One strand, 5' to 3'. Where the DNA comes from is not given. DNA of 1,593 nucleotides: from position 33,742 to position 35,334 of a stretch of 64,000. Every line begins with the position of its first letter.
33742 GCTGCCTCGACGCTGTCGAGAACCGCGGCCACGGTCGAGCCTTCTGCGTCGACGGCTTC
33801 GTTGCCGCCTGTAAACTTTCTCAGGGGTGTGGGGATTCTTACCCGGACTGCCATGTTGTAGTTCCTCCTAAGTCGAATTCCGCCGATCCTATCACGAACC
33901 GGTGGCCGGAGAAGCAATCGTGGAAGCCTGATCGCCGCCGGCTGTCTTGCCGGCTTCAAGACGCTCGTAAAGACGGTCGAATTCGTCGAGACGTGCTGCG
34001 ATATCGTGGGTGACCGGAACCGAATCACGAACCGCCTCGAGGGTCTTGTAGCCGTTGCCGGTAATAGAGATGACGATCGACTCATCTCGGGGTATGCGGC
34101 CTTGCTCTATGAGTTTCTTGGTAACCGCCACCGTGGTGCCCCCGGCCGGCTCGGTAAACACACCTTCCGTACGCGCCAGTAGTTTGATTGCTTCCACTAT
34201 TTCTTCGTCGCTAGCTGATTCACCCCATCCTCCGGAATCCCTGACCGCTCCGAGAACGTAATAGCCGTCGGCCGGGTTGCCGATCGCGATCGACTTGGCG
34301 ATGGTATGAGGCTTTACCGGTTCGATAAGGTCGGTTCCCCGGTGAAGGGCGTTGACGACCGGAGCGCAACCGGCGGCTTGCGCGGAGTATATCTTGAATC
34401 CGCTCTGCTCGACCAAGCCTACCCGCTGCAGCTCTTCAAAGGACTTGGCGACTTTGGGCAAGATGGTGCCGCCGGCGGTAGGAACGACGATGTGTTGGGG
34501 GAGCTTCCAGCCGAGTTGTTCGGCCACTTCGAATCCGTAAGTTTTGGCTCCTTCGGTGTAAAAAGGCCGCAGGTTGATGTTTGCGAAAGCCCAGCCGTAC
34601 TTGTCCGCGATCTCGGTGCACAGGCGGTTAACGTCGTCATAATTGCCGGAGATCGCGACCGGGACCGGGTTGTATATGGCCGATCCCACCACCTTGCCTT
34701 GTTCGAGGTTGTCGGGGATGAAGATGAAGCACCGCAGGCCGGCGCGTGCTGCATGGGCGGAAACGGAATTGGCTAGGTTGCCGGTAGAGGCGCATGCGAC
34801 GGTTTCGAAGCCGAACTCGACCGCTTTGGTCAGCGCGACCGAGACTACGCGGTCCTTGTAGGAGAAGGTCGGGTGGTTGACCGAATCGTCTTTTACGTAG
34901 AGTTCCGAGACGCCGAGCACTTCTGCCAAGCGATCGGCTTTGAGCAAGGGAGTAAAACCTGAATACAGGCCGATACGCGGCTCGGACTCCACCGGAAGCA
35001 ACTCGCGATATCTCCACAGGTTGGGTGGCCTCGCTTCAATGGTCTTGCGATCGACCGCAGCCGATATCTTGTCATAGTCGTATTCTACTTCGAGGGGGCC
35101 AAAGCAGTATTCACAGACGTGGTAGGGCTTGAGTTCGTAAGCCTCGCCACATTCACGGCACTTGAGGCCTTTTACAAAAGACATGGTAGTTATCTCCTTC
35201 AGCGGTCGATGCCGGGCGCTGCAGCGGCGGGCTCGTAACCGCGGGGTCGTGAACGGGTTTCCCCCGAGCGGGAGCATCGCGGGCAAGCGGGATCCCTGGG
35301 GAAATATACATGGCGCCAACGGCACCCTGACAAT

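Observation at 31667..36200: Putative SAM-regulated, protein-thiocarboxylate-dependent homocysteine/methionine pathway with an unusual enzyme set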

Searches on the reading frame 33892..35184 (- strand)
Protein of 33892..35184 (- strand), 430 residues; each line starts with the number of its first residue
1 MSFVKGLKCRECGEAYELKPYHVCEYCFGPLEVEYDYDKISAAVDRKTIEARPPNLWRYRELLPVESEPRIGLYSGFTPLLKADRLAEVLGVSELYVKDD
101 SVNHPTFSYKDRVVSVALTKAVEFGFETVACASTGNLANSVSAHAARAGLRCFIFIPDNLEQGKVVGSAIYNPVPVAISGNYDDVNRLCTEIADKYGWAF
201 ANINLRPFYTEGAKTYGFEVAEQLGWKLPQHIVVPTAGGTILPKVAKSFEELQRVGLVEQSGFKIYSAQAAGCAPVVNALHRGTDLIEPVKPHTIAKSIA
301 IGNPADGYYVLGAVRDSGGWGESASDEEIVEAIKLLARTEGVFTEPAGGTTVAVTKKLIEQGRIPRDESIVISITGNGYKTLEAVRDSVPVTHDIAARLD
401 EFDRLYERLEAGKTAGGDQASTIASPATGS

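Call 5: search_protein_families(library=pfam, proteins=[window:33892-35184:-], max_evalue=0.01)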
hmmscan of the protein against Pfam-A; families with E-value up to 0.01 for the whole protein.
window:33892-35184:- (430 aa): 2 families
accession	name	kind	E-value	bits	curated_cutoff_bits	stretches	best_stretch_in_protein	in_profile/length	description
PF00291.31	PALP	-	5.5e-64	216.8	35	1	75-376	5-295/295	Pyridoxal-phosphate dependent enzyme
PF05810.19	NinF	-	0.00053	20.3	27.5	1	8-32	1-25/25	NinF protein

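Call 6: search_protein_families(library=ncbifam, proteins=[window:33892-35184:-], max_evalue=0.01)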
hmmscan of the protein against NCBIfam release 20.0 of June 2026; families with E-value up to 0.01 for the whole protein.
window:33892-35184:- (430 aa): 44 families (the best 25 are shown)
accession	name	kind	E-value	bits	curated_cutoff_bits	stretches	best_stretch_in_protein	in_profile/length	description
NF006050.0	PRK08197.1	equivalog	5.2e-93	312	303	1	1-392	3-395/406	threonine synthase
TIGR00260.1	thrC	equivalog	8.2e-84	281.6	167.1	1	57-381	2-338/340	threonine synthase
NF004170.0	PRK05638.1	equivalog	2.6e-56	191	421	1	7-382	2-359/442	threonine synthase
NF005035.0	PRK06450.1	equivalog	2.2e-38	132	301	1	8-381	5-337/338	threonine synthase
NF006205.0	PRK08329.1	equivalog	2.4e-38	132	358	1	7-381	2-346/347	threonine synthase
NF004996.0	PRK06381.1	equivalog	1.8e-37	129.1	266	1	76-377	14-317/319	threonine synthase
TIGR03844.1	cysteate_syn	equivalog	1.1e-18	67.3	324.9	1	7-392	3-393/398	cysteate synthase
TIGR01127.1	ilvA_1Cterm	equivalog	5.3e-17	61.9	378.75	1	78-375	1-282/380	threonine ammonia-lyase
NF040741.1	ornith_OrtB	equivalog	7.9e-13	47.7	550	1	93-154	82-142/464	2-amino-4-oxopentanoate thiolase subunit OrtB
TIGR01124.1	ilvA_2Cterm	equivalog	1.4e-12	47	411.3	1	78-374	18-302/499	threonine ammonia-lyase, biosynthetic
NF052482.1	sulfolyase_CuyA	equivalog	1.7e-12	46.8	450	2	69-161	7-102/332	D-cysteate sulfo-lyase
NF006390.0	PRK08639.1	equivalog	2.4e-12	46.5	421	1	78-377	26-313/418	threonine ammonia-lyase IlvA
NF006455.0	PRK08813.1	equivalog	8.3e-12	45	489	1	74-300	36-240/374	threonine dehydratase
NF006094.0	PRK08246.1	subfamily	2.3e-11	43.7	331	1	74-354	20-281/310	serine/threonine dehydratase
NF006058.0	PRK08206.1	equivalog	2.4e-11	42.8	276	1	128-200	118-190/402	diaminopropionate ammonia-lyase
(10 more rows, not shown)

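Call 8: find_encoding_contigs(protein=window:33892-35184:-, flank=10000, max_places=6)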
Protein window:33892-35184:- (430 aa): no gene with exactly this product is on record in the collection.

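Call 12: find_homologous_proteins(query=window:33892-35184:-, max_evalue=1e-30)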
Query window:33892-35184:- (430 aa): 8000 proteins with E <= 1e-30 among 8000 candidates; the best 120 are listed.
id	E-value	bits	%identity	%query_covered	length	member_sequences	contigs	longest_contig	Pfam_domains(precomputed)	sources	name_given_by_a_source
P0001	1.2e-288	975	100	100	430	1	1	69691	PF00291.32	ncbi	-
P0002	8.0e-246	834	87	96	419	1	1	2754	PF00291.32,PF05810.20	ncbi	-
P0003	1.1e-243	827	86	96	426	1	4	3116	PF00291.32,PF05810.20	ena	-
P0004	1.0e-242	824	84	97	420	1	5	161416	PF00291.32,PF05810.20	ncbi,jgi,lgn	jgi:threonine synthase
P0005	1.9e-240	816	85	95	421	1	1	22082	PF00291.32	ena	-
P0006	2.2e-239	813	85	95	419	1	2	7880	PF00291.32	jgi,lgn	jgi:threonine synthase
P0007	8.5e-238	807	84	95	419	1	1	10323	PF00291.32,PF05810.20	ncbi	-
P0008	4.6e-236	802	84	95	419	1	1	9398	PF00291.32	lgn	-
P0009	8.2e-236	801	83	96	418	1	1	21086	PF00291.32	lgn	-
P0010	5.8e-234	795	81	97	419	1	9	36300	PF00291.32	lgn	-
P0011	1.0e-233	794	85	95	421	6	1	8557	PF00291.32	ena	-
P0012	4.3e-232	789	82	95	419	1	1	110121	PF00291.32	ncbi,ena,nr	ncbi:MAG TPA: threonine synthase [Candidatus Binatia bacterium]|nr:threonine synthase [Candidatus Bi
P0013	9.1e-232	788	83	95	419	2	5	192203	PF00291.32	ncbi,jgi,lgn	jgi:threonine synthase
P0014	1.3e-231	787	82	95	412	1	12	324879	PF00291.32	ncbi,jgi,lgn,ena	-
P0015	1.8e-231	787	81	95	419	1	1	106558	PF00291.32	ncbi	-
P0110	5.0e-217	739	76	96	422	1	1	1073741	PF00291.32,PF05810.20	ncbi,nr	ncbi:MAG: threonine synthase [Candidatus Binatia bacterium]|nr:MAG: threonine synthase [Candidatus B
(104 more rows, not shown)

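Call 13: find_encoding_contigs(protein=P0001, flank=10000, max_places=3)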
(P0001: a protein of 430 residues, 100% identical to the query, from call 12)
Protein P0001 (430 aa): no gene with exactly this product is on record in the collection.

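Call 14: find_encoding_contigs(protein=P0004, flank=8000, max_places=3)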
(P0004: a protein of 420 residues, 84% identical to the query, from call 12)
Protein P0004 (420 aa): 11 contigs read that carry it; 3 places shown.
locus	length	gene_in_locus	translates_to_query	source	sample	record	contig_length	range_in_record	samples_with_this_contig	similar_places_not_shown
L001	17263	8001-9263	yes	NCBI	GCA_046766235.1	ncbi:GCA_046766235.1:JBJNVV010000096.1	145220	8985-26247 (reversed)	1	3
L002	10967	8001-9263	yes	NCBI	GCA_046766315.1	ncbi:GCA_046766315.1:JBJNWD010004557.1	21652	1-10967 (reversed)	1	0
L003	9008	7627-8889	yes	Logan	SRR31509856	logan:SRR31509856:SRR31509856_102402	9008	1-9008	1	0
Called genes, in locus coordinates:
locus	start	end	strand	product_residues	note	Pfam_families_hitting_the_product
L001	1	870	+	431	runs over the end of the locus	PF00171:Aldedh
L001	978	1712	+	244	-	PF01467:CTP_transf_like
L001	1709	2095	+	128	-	PF02410:RsfS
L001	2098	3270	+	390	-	PF06305:LapA_dom (weak), PF13432:TPR_16 (faint), PF13424:TPR_12 (faint), PF07719:TPR_2 (faint), PF13176:TPR_7 (faint), PF13181:TPR_8 (faint), PF13428:TPR_14 (faint), PF14559:TPR_19 (weak)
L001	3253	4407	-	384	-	PF01656:CbiA (weak), PF02374:ArsA_ATPase, PF13614:AAA_31 (weak)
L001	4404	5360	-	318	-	PF01656:CbiA, PF02374:ArsA_ATPase, PF10609:ParA (weak)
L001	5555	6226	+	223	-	PF07719:TPR_2 (faint), PF09976:TPR_21 (faint), PF13174:TPR_6 (faint), PF13428:TPR_14 (faint), PF13512:TPR_18, PF13525:YfiO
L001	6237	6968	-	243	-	PF13350:Y_phosphatase3, PF22784:PTP-SAK (faint)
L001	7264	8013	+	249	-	PF00899:ThiF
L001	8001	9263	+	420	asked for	PF05810:NinF (faint), PF00291:PALP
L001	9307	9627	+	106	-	PF02597:ThiS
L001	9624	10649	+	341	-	PF00291:PALP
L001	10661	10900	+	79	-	PF09383:NIL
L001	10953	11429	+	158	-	-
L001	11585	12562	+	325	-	PF00478:IMPDH (weak), PF03060:NMO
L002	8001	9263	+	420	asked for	PF05810:NinF (faint), PF00291:PALP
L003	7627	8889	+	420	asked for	PF05810:NinF (faint), PF00291:PALP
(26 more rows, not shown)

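Call 15: find_encoding_contigs(protein=P0110, flank=8000, max_places=2)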
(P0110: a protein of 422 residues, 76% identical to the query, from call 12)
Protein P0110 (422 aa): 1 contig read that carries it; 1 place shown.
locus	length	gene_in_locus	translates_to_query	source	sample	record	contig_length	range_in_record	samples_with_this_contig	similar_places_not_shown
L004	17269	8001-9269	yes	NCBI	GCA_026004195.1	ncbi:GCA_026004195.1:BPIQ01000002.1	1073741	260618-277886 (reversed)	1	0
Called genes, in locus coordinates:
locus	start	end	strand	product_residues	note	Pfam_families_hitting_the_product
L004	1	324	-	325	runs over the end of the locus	PF04613:LpxD, PF25084:LbH_EIF2B (faint), PF25087:GMPPB_C (weak), PF00132:Hexapep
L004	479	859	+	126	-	PF01502:PRA-CH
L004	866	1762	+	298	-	PF01634:HisG, PF12974:Phosphonate-bd (weak), PF08029:HisG_C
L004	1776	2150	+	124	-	PF01471:PG_binding_1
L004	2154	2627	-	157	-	-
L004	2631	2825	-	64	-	-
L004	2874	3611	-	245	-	PF02361:CbiQ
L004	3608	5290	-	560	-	PF13481:AAA_25 (faint), PF00005:ABC_tran, PF01078:Mg_chelatase (faint), PF13175:AAA_15 (faint), PF13304:AAA_21 (weak), PF00005:ABC_tran, PF02463:SMC_N (weak), PF13304:AAA_21, +7 more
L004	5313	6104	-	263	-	PF07155:ECF-ribofla_trS (weak), PF06177:QueT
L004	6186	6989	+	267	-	PF13512:TPR_18, PF13525:YfiO, PF13174:TPR_6 (faint), PF13432:TPR_16 (faint)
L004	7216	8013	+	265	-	PF00899:ThiF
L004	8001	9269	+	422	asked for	PF05810:NinF (weak), PF00291:PALP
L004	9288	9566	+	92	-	PF02597:ThiS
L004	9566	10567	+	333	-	PF00291:PALP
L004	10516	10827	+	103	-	PF09383:NIL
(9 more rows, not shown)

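Call 24: search_solved_structures(query=window:33892-35184:-, max_evalue=1e-10, show_alignments=1)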
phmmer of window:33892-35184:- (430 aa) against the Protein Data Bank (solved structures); distinct sequences matched with E-value up to 1e-10: 5.
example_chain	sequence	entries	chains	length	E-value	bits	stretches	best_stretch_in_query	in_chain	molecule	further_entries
6cgq_A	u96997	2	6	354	9.3e-56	192.8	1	57-384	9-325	Threonine synthase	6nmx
1uim_A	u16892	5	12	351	3.9e-55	190.7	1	52-399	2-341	Threonine Synthase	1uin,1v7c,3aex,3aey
2zsj_A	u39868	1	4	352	4.6e-55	190.5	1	58-383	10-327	Threonine synthase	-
2d1f_A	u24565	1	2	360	3.8e-50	174.3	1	53-390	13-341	Threonine synthase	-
1e5x_A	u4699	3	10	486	8.3e-29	104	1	55-384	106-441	THREONINE SYNTHASE | THREONINE SYNTHASE 1, CHLOROPLASTIC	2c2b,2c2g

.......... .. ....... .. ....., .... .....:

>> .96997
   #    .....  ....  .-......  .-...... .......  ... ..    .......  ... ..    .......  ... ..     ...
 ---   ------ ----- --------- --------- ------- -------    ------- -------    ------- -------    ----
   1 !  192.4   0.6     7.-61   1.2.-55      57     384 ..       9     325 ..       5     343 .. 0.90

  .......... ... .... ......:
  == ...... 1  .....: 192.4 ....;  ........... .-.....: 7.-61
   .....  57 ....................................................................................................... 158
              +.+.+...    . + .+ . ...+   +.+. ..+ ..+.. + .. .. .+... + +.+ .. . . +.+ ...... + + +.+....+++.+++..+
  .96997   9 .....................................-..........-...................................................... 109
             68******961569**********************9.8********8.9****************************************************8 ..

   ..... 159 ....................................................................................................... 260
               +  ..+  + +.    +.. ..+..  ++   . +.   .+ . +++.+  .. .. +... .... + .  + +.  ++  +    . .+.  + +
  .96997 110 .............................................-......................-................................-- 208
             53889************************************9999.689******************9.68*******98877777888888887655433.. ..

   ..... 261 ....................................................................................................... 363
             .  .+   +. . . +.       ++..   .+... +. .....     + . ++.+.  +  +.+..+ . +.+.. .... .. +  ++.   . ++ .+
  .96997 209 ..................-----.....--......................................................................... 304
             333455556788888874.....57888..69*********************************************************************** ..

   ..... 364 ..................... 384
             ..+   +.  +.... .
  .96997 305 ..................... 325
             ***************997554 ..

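Call 26: find_related_loci(query=window:33892-35184:-, collection=genome_contigs, flank=8000)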
Query window:33892-35184:- (430 aa) in genome_contigs; peptide patterns used: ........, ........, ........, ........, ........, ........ (x = any residue, [..] = any of these).
599 stretches matched a pattern (row limit reached: there are more); 336 encode a relative of the query (tblastn E <= 1e-3); the best 80 are kept; 80 distinct loci.
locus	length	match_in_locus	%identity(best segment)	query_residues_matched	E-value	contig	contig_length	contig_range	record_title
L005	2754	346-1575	87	1-410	0e+0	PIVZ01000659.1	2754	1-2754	MAG: bacterium isolate Glo_18 GloG15_CONTIG72857, whole genome shotgun sequence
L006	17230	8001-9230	82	1-410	0e+0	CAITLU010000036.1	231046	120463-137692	uncultured bacterium isolate LJ-5-9m_bin-0318 genome assembly, contig: bin-0318:36/67, whole genome shotgun sequence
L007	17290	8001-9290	79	1-426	0e+0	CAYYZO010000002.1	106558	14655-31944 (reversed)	MAG TPA_asm: uncultured Myxococcales bacterium isolate SRP287453_co1_193 genome assembly, contig: NODE_204_length_106558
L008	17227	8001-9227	82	1-409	0e+0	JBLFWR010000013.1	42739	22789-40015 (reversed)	MAG: Candidatus Binatia bacterium isolate 3300053785_131 Ga0535658_0001272, whole genome shotgun sequence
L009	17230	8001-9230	81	1-409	0e+0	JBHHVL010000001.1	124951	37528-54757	MAG: Candidatus Binatia bacterium isolate S.4.sp2_bin.36 NODE_7_length_124951_cov_6.746333, whole genome shotgun sequenc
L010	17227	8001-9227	81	1-409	0e+0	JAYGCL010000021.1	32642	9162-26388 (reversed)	MAG: Deltaproteobacteria bacterium isolate OC6_4000m_MAG_306 OC6_4000m_contig_809279, whole genome shotgun sequence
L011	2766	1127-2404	78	1-429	0e+0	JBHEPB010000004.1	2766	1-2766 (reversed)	MAG: Candidatus Binatia bacterium isolate S6_bin.61.orig S6_k141_252675, whole genome shotgun sequence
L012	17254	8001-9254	80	1-420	0e+0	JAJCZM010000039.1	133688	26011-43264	MAG: Deltaproteobacteria bacterium isolate OFTM64 OFTM64_38, whole genome shotgun sequence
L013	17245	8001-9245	79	1-415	0e+0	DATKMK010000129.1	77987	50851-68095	MAG TPA_asm: Candidatus Binatia bacterium isolate SMAG_U14709 k141_377733, whole genome shotgun sequence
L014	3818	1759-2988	78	1-410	0e+0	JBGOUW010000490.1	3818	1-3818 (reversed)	MAG: Candidatus Binatia bacterium isolate OBJ_0618_7090110_13 k141_7371293_length_3818_cov_14.9067, whole genome shotgun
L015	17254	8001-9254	77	1-415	0e+0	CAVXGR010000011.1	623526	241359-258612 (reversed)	MAG: uncultured delta proteobacterium isolate MFD02416.bin.1.411 genome assembly, contig: contig_4093, whole genome shot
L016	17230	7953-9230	76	1-428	0e+0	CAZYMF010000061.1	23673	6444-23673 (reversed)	MAG TPA_asm: uncultured Candidatus Binatia bacterium isolate SRP214966_co3_99 genome assembly, contig: NODE_2671_length_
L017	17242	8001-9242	77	1-415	0e+0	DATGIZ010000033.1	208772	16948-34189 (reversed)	MAG TPA_asm: Candidatus Binatia bacterium isolate SMAG_U9820 k141_380514, whole genome shotgun sequence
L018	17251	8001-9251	74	1-426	0e+0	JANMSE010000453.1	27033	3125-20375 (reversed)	MAG: Deltaproteobacteria bacterium isolate SOY_29_metabat_500 SOY_29_k141_570634, whole genome shotgun sequence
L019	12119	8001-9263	75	1-418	0e+0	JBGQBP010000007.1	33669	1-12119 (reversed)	MAG: Candidatus Binatia bacterium isolate OBJ2_061818_110_61 k141_1450814_length_33669_cov_89.4283, whole genome shotgun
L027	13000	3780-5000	76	3-409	0e+0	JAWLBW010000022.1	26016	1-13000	MAG: bacterium isolate 15dZY3.bin.127 NODE_2284_length_26016_cov_3.400664, whole genome shotgun sequence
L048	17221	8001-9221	73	1-407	0e+0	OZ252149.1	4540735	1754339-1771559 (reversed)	MAG: Candidatus Latescibacterota bacterium isolate 5250bc21-db7e-4a39-8016-0dfc5ffc07cb genome assembly, chromosome: 1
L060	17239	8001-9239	72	1-413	0e+0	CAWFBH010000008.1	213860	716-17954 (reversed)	MAG: uncultured delta proteobacterium isolate MFD02248.bin.2.83 genome assembly, contig: contig_36948, whole genome shot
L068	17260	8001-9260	71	1-420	0e+0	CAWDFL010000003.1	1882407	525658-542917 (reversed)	MAG: uncultured delta proteobacterium isolate MFD06092.bin.1.174 genome assembly, contig: contig_17319, whole genome sho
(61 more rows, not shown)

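Call 46: search_protein_families(library=pfam, proteins=[L048:10191-10661:+, L027:6316-7101:+, L048:11377-11805:+, L048:12027-13028:+, L027:2389-2826:+, L027:2835-3761:+, L027:7175-7795:+, L060:10910-11923:+, L068:10961-11503:+, L048:10722-11126:+], max_evalue=0.001)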
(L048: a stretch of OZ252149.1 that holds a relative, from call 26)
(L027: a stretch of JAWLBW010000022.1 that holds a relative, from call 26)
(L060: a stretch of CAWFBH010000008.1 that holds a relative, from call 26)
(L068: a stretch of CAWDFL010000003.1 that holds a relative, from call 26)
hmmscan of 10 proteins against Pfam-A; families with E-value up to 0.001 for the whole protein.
L048:10191-10661:+ (156 aa): 2 families
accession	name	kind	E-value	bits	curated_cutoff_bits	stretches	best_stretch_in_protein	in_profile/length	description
PF14464.11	Prok-JAB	-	7.8e-20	71.3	25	1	12-128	3-103/114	Prokaryotic homologs of the JAB domain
PF01398.27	JAB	-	3.2e-08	33.8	22.5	1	7-107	6-105/117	JAB1/Mov34/MPN/PAD-1 ubiquitin protease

L027:6316-7101:+ (261 aa): 3 families
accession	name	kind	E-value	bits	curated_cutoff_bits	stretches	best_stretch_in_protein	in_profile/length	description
PF14464.11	Prok-JAB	-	4.8e-18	65.5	25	1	17-123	3-103/114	Prokaryotic homologs of the JAB domain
PF09383.16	NIL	-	6.5e-09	36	24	1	188-253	3-72/73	NIL domain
PF01398.27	JAB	-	1.3e-05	25.5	22.5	1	11-106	5-104/117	JAB1/Mov34/MPN/PAD-1 ubiquitin protease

L048:11377-11805:+ (142 aa): 1 family
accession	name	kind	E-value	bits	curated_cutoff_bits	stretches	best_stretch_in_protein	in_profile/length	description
PF02082.26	Rrf2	-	3.1e-33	115.2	30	1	3-129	1-131/132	Iron-dependent Transcriptional regulator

L048:12027-13028:+ (333 aa): 1 family
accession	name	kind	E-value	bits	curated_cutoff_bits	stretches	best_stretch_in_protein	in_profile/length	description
PF00291.31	PALP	-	2.1e-70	237.8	35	1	36-321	4-295/295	Pyridoxal-phosphate dependent enzyme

L027:2389-2826:+ (145 aa): 1 family
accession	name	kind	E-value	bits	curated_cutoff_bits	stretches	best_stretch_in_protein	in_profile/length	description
PF02082.26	Rrf2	-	1.5e-26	93.6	30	1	4-126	2-131/132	Iron-dependent Transcriptional regulator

L027:2835-3761:+ (308 aa): 1 family
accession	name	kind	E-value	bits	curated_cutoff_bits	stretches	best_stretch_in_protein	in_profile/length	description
PF00291.31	PALP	-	3.7e-82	276.4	35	1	12-298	1-295/295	Pyridoxal-phosphate dependent enzyme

L027:7175-7795:+ (206 aa): 2 families
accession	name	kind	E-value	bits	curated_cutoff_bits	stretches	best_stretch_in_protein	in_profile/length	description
PF01583.26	APS_kinase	-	5.7e-58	195.7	21.1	1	3-152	1-150/152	Adenylylsulphate kinase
PF13671.12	AAA_33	-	0.00011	23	27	1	7-119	2-114/143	AAA domain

L060:10910-11923:+ (337 aa): 0 families

L068:10961-11503:+ (180 aa): 1 family
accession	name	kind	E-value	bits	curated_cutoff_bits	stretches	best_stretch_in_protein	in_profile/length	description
PF12760.12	Zn_ribbon_IS1595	-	6.3e-13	48.9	25.4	1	25-69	1-44/46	Transposase zinc-ribbon domain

L048:10722-11126:+ (134 aa): 2 families
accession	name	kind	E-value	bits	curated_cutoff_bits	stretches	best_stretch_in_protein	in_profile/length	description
PF02597.26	ThiS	-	1.1e-15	58.3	22.5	1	7-93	1-76/76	ThiS family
PF09138.17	Urm1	-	0.00027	21.7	21.8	1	26-93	29-96/96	Urm1 (Ubiquitin related modifier)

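Call 54: find_homologous_proteins(query=L027:6316-7101:+, max_evalue=0.00001)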
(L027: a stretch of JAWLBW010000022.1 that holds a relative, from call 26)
Query L027:6316-7101:+ (261 aa): 31 proteins with E <= 0.00001 among 1849 candidates.
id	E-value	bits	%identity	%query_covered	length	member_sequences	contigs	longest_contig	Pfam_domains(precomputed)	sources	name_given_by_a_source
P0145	2.9e-167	573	100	97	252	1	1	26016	PF01398.27,PF14464.12,PF09383.17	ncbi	-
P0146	4.1e-117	408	68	97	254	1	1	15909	PF01398.27,PF14464.12,PF09383.17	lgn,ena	-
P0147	6.5e-116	404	69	97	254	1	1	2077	PF01398.27,PF14464.12,PF09383.17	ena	-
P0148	2.2e-113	396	66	97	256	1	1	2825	PF01398.27,PF14464.12,PF09383.17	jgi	jgi:proteasome lid subunit RPN8/RPN11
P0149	6.0e-113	394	69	97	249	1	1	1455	PF14464.12,PF09383.17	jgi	jgi:proteasome lid subunit RPN8/RPN11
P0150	6.5e-108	378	66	97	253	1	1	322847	PF01398.27,PF14464.12,PF09383.17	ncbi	-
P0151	1.1e-66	243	61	66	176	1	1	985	PF01398.27,PF14464.12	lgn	-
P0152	9.6e-66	240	65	62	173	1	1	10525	PF01398.27,PF14464.12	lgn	-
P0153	1.9e-64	235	62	62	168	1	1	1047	PF01398.27,PF14464.12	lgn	-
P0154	1.5e-63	233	61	62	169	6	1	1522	PF01398.27,PF14464.12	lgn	-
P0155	3.9e-63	231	61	64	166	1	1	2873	PF01398.27,PF14464.12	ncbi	-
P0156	1.4e-62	229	59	64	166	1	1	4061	PF01398.27,PF14464.12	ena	-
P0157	9.9e-62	227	60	62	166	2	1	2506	PF01398.27,PF14464.12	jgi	jgi:proteasome lid subunit RPN8/RPN11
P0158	4.1e-60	221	59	63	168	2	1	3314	PF01398.27,PF14464.12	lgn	-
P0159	5.3e-57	211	57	62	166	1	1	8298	PF14464.12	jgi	jgi:proteasome lid subunit RPN8/RPN11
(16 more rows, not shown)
